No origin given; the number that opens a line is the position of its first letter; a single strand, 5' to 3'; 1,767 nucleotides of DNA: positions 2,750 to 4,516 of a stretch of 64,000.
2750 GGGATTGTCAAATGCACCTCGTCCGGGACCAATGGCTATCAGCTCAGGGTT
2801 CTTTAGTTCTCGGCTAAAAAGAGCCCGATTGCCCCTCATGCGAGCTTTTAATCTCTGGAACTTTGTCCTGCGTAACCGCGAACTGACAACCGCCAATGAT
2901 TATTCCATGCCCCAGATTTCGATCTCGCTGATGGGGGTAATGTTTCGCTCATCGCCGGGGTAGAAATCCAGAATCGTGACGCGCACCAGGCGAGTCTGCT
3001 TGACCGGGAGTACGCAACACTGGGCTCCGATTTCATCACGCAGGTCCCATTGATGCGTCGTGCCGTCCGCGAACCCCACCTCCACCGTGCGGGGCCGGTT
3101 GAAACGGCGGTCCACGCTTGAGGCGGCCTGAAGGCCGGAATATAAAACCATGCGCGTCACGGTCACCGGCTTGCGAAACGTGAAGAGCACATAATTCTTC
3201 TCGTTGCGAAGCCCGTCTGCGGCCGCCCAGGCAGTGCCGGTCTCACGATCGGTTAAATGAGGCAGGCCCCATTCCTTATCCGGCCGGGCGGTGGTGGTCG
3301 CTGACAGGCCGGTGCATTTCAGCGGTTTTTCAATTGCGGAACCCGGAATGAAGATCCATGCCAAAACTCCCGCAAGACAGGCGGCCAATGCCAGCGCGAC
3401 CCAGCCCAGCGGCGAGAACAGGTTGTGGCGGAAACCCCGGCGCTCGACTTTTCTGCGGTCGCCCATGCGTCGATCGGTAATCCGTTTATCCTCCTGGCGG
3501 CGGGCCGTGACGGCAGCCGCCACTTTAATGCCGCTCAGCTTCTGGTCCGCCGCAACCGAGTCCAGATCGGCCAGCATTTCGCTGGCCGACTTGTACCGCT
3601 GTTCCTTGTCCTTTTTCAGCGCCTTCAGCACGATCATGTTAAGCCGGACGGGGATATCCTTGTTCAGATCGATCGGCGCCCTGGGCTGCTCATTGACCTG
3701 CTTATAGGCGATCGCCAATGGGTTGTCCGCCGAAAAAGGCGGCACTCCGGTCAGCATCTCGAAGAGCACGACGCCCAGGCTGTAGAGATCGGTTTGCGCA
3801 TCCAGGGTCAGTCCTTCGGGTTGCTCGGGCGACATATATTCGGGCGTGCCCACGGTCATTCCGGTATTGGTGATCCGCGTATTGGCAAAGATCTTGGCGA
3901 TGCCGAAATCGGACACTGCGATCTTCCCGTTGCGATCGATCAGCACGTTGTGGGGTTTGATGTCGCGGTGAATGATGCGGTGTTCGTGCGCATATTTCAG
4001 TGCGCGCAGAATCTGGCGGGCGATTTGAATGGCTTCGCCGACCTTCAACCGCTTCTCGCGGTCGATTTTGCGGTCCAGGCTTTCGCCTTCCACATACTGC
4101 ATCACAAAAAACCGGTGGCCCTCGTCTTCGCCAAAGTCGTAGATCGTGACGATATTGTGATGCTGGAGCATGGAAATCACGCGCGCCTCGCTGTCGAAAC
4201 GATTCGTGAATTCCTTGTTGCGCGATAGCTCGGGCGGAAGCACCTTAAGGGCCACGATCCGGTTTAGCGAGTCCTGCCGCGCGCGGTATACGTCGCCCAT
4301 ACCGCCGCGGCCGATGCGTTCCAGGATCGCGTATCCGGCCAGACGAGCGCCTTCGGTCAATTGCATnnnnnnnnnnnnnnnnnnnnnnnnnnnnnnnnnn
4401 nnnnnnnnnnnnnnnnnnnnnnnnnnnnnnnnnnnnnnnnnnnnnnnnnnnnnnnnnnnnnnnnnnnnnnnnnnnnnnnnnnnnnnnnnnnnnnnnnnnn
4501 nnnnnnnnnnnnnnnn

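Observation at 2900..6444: Eukaryotic-type Ser/Thr kinase with discoidin-like ectodomain adjacent to an FHA-FHA-ABC exporter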

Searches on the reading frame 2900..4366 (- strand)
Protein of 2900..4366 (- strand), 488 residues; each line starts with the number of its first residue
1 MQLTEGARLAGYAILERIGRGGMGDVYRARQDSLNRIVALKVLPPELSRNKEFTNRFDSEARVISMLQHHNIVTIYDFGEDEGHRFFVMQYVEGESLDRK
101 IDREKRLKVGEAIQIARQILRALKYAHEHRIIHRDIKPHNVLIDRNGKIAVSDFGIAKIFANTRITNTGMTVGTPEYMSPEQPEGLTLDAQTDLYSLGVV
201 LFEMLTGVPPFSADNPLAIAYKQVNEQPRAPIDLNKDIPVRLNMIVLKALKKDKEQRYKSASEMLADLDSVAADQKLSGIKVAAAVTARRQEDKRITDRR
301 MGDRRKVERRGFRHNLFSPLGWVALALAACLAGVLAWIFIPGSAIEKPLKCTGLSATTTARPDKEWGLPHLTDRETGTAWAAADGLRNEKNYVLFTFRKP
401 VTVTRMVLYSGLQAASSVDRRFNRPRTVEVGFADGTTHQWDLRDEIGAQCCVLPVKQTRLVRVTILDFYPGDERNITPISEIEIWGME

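Call 3: search_protein_families(library=pfam, proteins=[window:2900-4366:-], max_evalue=0.1)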
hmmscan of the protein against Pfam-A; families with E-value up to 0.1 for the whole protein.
window:2900-4366:- (488 aa): 11 families
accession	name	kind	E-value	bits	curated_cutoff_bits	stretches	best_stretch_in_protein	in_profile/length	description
PF00069.31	Pkinase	-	9.3e-60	202.7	31.7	1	12-264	1-257/263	Protein kinase domain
PF07714.23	PK_Tyr_Ser-Thr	-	1.5e-39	136.3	23.1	1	14-259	3-250/258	Protein tyrosine and serine/threonine kinase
PF01636.29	APH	-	4.8e-09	36.8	23.2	2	108-157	142-197/239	Phosphotransferase enzyme family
PF03109.22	ABC1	-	1.6e-08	34.4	22.9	1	83-160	141-217/244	ABC1 atypical kinase-like domain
PF25302.1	NADase_transloc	-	3.4e-07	31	27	1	356-483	14-144/146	NAD glycohydrolase translocation F5/8 type C domain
PF14531.12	Kinase-like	-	3.8e-05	23.5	25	1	97-257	132-289/289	Kinase-like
PF01163.29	RIO1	-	0.00035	20.7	22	1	87-155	83-149/187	RIO domain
PF17667.7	Pkinase_fungal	-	0.003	16.8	24.1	1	117-197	293-379/387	Fungal protein kinase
PF12330.14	Haspin_kinase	-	0.022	14.3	25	1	67-160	166-256/364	Haspin like kinase domain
PF05545.16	FixQ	-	0.042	14.2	29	1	322-343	13-34/49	Cbb3-type cytochrome oxidase component FixQ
PF22190.2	TTHA0829-like_ACT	-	0.096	13.1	27.4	0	62-103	18-58/70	TTHA0829-like ACT domain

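Call 4: search_protein_families(library=ncbifam, proteins=[window:2900-4366:-], max_evalue=0.1)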
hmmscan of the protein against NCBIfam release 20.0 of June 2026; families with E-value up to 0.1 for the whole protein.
window:2900-4366:- (488 aa): 26 families (the best 25 are shown)
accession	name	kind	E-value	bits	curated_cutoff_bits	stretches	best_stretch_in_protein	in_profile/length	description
NF033483.0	PknB_PASTA_kin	equivalog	1.6e-112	377.4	450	1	12-291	9-286/563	Stk1 family PASTA domain-containing Ser/Thr kinase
NF052427.1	StpK7MSMEG_1200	equivalog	3.4e-60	204.2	900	1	8-297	5-293/601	serine/threonine protein kinase StpK7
NF047741.1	antiphage_MADS6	equivalog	1.6e-56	192.1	460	2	88-286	276-473/612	methylation-associated defense system protein kinase MAD6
NF009651.0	PRK13184.1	equivalog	3.5e-48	164.3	839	1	11-271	3-290/932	serine/threonine-protein kinase PknD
TIGR03903.1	TOMM_kin_cyc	equivalog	2.6e-37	128.3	705.75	1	37-271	5-247/1267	TOMM system kinase/cyclase fusion protein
NF053615.1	SerThrKinAfsKStmc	equivalog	4.6e-33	114.9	1300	1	7-266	10-262/809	protein serine/threonine kinase AfsK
NF038150.1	lanthi_synth_IV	equivalog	1.5e-32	112.8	650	1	12-290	191-467/851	class IV lanthionine synthetase LanL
NF033442.0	BREX_PglW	equivalog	9.2e-29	99.8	990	1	5-289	506-787/1391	BREX system serine/threonine kinase PglW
NF047619.1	NADase_discoid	domain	6e-19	68.4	38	1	360-483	7-130/130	NADase-type glycan-binding domain-containing protein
NF038151.1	lanthi_synth_III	equivalog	1.8e-17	63.1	575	1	12-216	222-434/833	class III lanthionine synthetase LanKC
NF043056.1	T4SS_LegK1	equivalog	7e-14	51.3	550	1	78-203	147-282/516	Dot/Icm T4SS effector kinase LegK1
NF058632.1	SerThrKinPrkT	equivalog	2e-11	43.5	280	1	11-146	22-153/322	serine/threonine protein kinase PrkT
TIGR03724.2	arch_bud32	equivalog_domain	6.5e-11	42.1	125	1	54-162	37-136/193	KEOPS complex kinase/ATPase Bud32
NF011464.0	PRK14879.1-7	equivalog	3.3e-10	40.1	246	1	56-159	52-151/221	Kae1-associated kinase Bud32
NF007174.0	PRK09605.1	equivalog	6.1e-09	34.9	447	1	54-161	380-477/535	bifunctional N(6)-L-threonylcarbamoyladenine synthase/serine/threonine protein kinase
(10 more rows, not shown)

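Call 11: find_homologous_proteins(query=window:2900-4366:-, max_evalue=1e-10)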
Query window:2900-4366:- (488 aa): 6752 proteins with E <= 1e-10 among 8000 candidates; the best 120 are listed.
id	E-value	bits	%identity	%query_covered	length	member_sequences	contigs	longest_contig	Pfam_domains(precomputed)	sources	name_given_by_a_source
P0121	6.5e-230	782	73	100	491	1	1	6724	PF07714.24,PF00069.32,PF03109.23,PF14531.13,PF25302.1,PF01636.30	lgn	-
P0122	1.8e-186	638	100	58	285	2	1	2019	PF25302.1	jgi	-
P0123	9.0e-180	616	57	100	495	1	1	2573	PF07714.24,PF00069.32,PF03109.23,PF25302.1,PF01636.30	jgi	jgi:serine/threonine protein kinase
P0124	2.5e-170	585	56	100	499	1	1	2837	PF07714.24,PF00069.32,PF03109.23,PF14531.13,PF25302.1,PF01636.30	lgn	-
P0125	9.6e-164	564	53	100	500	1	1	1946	PF07714.24,PF00069.32,PF03109.23,PF14531.13,PF25302.1,PF01636.30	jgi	jgi:serine/threonine-protein kinase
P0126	5.0e-156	538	52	99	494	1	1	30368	PF07714.24,PF00069.32,PF03109.23,PF14531.13,PF25302.1,PF01636.30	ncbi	-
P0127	2.3e-122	427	59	68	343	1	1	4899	PF07714.24,PF00069.32,PF03109.23,PF14531.13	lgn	-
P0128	5.5e-114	399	42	54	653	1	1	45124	PF06293.21,PF07714.24,PF00069.32,PF03109.23,PF01636.30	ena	-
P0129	4.6e-110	387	56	65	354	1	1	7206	PF07714.24,PF00069.32,PF03109.23,PF14531.13,PF01636.30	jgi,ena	-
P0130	5.2e-110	386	45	54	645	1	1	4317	PF07714.24,PF00069.32,PF03109.23,PF01636.30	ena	-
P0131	1.2e-109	385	60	60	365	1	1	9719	PF07714.24,PF00069.32,PF03109.23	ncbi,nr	ncbi:MAG: protein kinase [Chitinivibrionales bacterium]|nr:protein kinase [Chitinivibrionales bacter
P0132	3.6e-109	384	55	68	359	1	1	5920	PF07714.24,PF00069.32,PF03109.23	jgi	jgi:serine/threonine-protein kinase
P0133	8.8e-109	382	43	98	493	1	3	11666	PF07714.24,PF00069.32,PF03109.23,PF14531.13,PF25302.1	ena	-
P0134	1.5e-108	382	55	65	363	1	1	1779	PF07714.24,PF00069.32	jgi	jgi:eukaryotic-like serine/threonine-protein kinase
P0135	2.5e-108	381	56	66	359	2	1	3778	PF07714.24,PF00069.32,PF03109.23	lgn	-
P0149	4.0e-106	374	40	98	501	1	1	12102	PF07714.24,PF00069.32,PF14531.13,PF25302.1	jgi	jgi:serine/threonine-protein kinase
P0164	3.8e-105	370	41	98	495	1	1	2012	PF07714.24,PF00069.32,PF03109.23,PF14531.13,PF25302.1,PF01636.30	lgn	-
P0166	4.5e-105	370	52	68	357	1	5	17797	PF07714.24,PF00069.32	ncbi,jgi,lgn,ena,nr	ncbi:MAG: serine/threonine protein kinase [Fibrobacter sp.]|nr:serine/threonine protein kinase [Fibr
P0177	3.0e-104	367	42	98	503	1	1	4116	PF07714.24,PF00069.32,PF14531.13,PF25302.1,PF17667.8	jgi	jgi:serine/threonine-protein kinase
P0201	7.3e-103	363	40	94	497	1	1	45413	PF07714.24,PF00069.32,PF03109.23,PF14531.13,PF25302.1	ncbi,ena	-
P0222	7.3e-102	359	52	63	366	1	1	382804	PF07714.24,PF00069.32,PF03109.23,PF14531.13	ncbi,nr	ncbi:Serine/threonine protein kinase PrkC, regulator of stationary phase [Chitinispirillum alkaliphi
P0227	1.1e-101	359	55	61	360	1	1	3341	PF07714.24,PF00069.32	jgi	jgi:serine/threonine-protein kinase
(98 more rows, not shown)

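Call 12: find_encoding_contigs(protein=P0126, flank=7000, max_places=2)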
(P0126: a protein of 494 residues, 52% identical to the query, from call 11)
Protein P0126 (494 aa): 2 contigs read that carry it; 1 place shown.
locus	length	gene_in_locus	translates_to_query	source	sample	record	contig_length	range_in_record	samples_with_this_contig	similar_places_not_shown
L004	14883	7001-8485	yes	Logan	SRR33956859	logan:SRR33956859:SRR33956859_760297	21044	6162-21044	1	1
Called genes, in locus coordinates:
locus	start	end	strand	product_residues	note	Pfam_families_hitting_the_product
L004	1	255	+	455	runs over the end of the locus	PF00291:PALP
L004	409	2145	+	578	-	PF13181:TPR_8 (faint), PF00515:TPR_1 (weak), PF07719:TPR_2 (faint)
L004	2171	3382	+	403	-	PF00579:tRNA-synt_1b, PF22421:SYY_C-terminal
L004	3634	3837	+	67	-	-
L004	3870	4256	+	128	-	-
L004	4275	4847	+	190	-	PF00625:Guanylate_kin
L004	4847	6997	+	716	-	PF00498:FHA, PF16697:Yop-YscD_cpl, PF00498:FHA, PF00005:ABC_tran, PF13304:AAA_21 (faint), PF12698:ABC2_membrane_3, PF01061:ABC2_membrane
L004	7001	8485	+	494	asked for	PF00069:Pkinase, PF01636:APH (faint), PF03109:ABC1 (faint), PF07714:PK_Tyr_Ser-Thr, PF14531:Kinase-like (weak), PF25302:NADase_transloc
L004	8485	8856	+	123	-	PF03008:DUF234 (faint), PF08378:NERD, PF02021:UPF0102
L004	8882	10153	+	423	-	PF08245:Mur_ligase_M, PF02875:Mur_ligase_C, PF27239:FOL3_C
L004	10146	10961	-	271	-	PF01436:NHL (faint)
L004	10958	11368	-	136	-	PF03330:DPBB_1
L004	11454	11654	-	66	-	-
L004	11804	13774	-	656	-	PF01833:TIG, PF02690:Na_Pi_cotrans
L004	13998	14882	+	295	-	?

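Call 13: find_encoding_contigs(protein=P0201, flank=7000, max_places=2)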
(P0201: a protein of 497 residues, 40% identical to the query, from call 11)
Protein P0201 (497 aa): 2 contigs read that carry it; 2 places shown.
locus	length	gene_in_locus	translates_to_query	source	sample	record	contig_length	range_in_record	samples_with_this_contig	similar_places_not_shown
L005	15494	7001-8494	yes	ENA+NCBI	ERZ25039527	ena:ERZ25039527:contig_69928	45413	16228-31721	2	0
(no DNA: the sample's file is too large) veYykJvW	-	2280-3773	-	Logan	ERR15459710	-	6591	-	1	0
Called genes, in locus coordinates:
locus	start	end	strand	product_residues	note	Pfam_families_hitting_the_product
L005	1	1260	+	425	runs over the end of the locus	PF02403:Seryl_tRNA_N, PF00587:tRNA-synt_2b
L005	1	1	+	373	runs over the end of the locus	PF04055:Radical_SAM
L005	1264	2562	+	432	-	PF00512:HisKA (faint), PF02518:HATPase_c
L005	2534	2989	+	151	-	PF02367:TsaE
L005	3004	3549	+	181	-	PF01965:DJ-1_PfpI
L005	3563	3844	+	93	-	-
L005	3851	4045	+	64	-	-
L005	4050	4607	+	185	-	PF00625:Guanylate_kin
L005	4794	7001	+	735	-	PF00498:FHA, PF16697:Yop-YscD_cpl, PF00498:FHA, PF00005:ABC_tran, PF13304:AAA_21, PF01061:ABC2_membrane, PF12698:ABC2_membrane_3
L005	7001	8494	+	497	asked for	PF00069:Pkinase, PF07714:PK_Tyr_Ser-Thr, PF03109:ABC1 (faint), PF14531:Kinase-like, PF25302:NADase_transloc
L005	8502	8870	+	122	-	PF01939:NucS_C, PF02021:UPF0102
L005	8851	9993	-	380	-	PF01075:Glyco_transf_9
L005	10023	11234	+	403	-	PF01136:Peptidase_U32, PF16325:Peptidase_U32_C (faint)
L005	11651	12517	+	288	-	PF14394:DUF4423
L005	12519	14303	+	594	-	PF13620:CarboxypepD_reg (faint)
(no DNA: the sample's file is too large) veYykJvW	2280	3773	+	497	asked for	PF00069:Pkinase, PF07714:PK_Tyr_Ser-Thr, PF03109:ABC1 (faint), PF14531:Kinase-like, PF25302:NADase_transloc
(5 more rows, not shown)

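Call 14: find_encoding_contigs(protein=P0149, flank=7000, max_places=2)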
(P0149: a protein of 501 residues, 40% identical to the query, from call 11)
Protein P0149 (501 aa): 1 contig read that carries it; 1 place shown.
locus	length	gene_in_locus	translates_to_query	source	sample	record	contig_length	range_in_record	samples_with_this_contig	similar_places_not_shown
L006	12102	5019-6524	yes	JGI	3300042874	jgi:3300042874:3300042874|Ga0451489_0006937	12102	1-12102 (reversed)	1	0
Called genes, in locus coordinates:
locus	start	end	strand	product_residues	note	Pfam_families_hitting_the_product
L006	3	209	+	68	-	?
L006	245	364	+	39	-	-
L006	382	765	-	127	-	-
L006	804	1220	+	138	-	PF02367:TsaE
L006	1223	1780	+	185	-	PF01965:DJ-1_PfpI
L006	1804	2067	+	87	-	-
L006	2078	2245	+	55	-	-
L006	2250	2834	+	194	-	PF00625:Guanylate_kin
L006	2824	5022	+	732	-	PF00498:FHA, PF16697:Yop-YscD_cpl, PF00498:FHA, PF00005:ABC_tran, PF13304:AAA_21, PF01061:ABC2_membrane, PF12698:ABC2_membrane_3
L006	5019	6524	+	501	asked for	PF00069:Pkinase, PF07714:PK_Tyr_Ser-Thr, PF14531:Kinase-like (weak), PF25302:NADase_transloc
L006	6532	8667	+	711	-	PF01751:Toprim, PF01131:Topoisom_bac, PF01396:Zn_ribbon_Top1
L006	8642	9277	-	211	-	PF13580:SIS_2, PF01380:SIS (weak)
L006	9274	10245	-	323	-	PF00248:Aldo_ket_red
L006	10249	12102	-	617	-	PF01043:SecA_PP_bind, PF07517:SecA_DEAD, PF21090:P-loop_SecA, PF07516:SecA_SW, PF02810:SEC-C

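Call 15: find_encoding_contigs(protein=P0133, flank=7000, max_places=2)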
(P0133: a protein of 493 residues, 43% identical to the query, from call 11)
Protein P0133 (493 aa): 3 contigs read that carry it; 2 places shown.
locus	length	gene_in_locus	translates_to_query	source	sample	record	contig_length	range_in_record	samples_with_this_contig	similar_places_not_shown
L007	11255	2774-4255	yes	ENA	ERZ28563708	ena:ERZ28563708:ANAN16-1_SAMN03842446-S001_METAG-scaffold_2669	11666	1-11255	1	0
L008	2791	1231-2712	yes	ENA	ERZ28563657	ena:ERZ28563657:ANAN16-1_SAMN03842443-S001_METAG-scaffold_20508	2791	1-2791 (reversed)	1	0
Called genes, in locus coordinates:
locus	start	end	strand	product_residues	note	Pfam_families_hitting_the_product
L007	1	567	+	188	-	?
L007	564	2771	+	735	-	PF00498:FHA, PF16697:Yop-YscD_cpl, PF00498:FHA, PF00005:ABC_tran, PF13304:AAA_21, PF01061:ABC2_membrane, PF12698:ABC2_membrane_3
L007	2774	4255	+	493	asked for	PF00069:Pkinase, PF07714:PK_Tyr_Ser-Thr, PF03109:ABC1 (weak), PF14531:Kinase-like, PF25302:NADase_transloc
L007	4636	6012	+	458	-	PF01704:UDPGP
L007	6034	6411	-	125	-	PF14385:DUF4416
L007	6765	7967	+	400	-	PF01208:URO-D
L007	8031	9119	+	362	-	PF14607:GxDLY, PF14606:Lipase_GDSL_3, PF13472:Lipase_GDSL_2 (weak)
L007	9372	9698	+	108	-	-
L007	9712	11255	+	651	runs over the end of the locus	?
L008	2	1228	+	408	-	?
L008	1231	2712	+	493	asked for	PF00069:Pkinase, PF07714:PK_Tyr_Ser-Thr, PF03109:ABC1 (weak), PF14531:Kinase-like, PF25302:NADase_transloc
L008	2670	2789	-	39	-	?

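Call 59: find_encoding_contigs(protein=P0222, flank=6000, max_places=1)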
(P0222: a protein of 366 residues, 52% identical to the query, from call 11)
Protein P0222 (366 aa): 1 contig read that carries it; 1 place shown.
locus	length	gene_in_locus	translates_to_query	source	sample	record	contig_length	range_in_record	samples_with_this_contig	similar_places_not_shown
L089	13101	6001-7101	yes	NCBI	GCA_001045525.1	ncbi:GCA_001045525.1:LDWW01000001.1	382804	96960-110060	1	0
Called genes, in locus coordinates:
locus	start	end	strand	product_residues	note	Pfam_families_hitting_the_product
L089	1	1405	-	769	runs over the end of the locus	PF02012:BNR (faint), PF15902:Sortilin-Vps10 (weak), PF14870:PSII_BNR, PF18962:Por_Secre_tail (weak)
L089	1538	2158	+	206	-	PF14378:PAP2_3 (weak), PF01569:PAP2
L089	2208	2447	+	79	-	-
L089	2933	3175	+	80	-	-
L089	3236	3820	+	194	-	PF00625:Guanylate_kin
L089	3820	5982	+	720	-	PF00498:FHA, PF16697:Yop-YscD_cpl, PF00498:FHA, PF00005:ABC_tran, PF13304:AAA_21 (faint), PF01061:ABC2_membrane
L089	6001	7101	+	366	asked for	PF00069:Pkinase, PF03109:ABC1 (faint), PF07714:PK_Tyr_Ser-Thr, PF14531:Kinase-like (weak)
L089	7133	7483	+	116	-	PF08378:NERD (weak), PF02021:UPF0102, PF01939:NucS_C (faint)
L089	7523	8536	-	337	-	PF01699:Na_Ca_ex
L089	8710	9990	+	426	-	PF00579:tRNA-synt_1b, PF22421:SYY_C-terminal, PF01479:S4 (weak)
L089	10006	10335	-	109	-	-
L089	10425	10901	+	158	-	PF01451:LMWPc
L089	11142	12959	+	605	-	PF00496:SBP_bac_5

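Call 60: find_encoding_contigs(protein=P0166, flank=6000, max_places=1)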
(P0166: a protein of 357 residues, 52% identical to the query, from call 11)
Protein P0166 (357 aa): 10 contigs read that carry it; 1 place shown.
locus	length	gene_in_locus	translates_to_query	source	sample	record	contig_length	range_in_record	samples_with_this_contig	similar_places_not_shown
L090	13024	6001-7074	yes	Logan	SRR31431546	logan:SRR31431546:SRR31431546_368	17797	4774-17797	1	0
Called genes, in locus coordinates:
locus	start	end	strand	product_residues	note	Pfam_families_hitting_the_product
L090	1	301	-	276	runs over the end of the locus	PF17827:PrmC_N, PF05175:MTS, PF08241:Methyltransf_11 (faint), PF13649:Methyltransf_25 (weak)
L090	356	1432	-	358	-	PF03462:PCRF, PF00472:RF-1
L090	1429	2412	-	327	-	PF07136:DUF1385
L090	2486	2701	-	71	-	PF01197:Ribosomal_L31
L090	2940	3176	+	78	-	-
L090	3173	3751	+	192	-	PF00625:Guanylate_kin, PF13476:AAA_23 (faint)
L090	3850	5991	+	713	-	PF00498:FHA, PF16697:Yop-YscD_cpl, PF00498:FHA, PF00005:ABC_tran, PF13304:AAA_21 (faint), PF01061:ABC2_membrane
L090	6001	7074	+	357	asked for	PF00069:Pkinase, PF07714:PK_Tyr_Ser-Thr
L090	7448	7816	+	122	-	PF13635:DUF4143 (weak), PF01939:NucS_C (weak), PF08378:NERD (weak), PF02021:UPF0102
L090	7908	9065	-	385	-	PF18845:baeRF_family3, PF18848:baeRF_family6, PF18849:baeRF_family7, PF18851:baeRF_family8, PF18855:baeRF_family11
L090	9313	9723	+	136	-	PF07332:Phage_holin_3_6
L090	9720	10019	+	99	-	-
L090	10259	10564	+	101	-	PF00076:RRM_1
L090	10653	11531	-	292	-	PF03279:Lip_A_acyltrans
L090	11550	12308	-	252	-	PF08032:SpoU_sub_bind, PF00588:SpoU_methylase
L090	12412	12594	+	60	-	PF02416:TatA_B_E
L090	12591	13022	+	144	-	?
